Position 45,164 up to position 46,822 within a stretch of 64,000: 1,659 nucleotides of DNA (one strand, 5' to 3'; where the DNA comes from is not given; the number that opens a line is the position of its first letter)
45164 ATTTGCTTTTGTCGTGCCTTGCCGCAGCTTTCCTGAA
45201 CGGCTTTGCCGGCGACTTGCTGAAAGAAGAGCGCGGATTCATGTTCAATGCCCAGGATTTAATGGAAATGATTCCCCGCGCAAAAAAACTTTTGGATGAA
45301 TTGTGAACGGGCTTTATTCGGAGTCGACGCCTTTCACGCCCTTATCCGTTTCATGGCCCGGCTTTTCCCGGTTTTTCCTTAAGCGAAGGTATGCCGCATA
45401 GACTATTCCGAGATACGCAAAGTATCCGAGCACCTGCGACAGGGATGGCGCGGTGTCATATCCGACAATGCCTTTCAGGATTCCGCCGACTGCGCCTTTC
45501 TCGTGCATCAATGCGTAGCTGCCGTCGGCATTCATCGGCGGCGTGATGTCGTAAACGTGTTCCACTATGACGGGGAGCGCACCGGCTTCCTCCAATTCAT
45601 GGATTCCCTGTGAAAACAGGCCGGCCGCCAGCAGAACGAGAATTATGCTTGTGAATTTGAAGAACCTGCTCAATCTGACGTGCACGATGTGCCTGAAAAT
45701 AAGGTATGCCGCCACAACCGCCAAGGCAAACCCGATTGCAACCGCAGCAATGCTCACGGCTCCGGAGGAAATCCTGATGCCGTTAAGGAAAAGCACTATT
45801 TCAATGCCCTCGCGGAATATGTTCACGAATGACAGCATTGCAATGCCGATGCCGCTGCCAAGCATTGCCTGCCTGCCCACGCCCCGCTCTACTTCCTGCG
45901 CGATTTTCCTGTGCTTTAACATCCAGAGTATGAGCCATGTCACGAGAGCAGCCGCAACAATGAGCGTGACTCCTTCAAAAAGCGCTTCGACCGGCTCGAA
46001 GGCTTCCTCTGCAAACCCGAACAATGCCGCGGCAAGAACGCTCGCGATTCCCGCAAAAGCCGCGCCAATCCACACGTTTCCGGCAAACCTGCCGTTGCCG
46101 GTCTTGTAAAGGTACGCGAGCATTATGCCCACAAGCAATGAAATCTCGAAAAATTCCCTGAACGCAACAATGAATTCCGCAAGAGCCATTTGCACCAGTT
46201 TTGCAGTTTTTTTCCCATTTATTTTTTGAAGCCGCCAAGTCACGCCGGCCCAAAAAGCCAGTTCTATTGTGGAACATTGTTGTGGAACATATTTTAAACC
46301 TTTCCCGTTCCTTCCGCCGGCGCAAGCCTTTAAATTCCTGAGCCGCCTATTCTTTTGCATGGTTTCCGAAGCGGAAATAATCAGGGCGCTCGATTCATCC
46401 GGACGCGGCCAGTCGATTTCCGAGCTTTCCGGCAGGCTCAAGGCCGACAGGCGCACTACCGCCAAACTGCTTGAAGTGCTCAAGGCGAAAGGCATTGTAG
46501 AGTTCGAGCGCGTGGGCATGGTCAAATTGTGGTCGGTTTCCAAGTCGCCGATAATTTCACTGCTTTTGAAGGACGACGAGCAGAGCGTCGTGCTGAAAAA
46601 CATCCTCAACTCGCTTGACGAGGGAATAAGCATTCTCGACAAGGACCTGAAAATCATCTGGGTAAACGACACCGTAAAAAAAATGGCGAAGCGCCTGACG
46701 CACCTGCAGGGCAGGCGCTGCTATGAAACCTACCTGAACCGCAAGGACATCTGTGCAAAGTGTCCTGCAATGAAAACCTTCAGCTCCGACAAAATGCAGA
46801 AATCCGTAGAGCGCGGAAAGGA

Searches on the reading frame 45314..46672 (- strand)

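Call 64: search_protein_families(library=pfam, proteins=[window:45314-46672:-], max_evalue=0.00001)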
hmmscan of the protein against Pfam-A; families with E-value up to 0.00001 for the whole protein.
window:45314-46672:- (452 aa): 1 family
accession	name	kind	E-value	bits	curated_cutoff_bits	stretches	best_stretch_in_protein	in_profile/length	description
PF03239.20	FTR1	-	1e-40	140.3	25.3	1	164-419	2-270/284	Iron permease FTR1 family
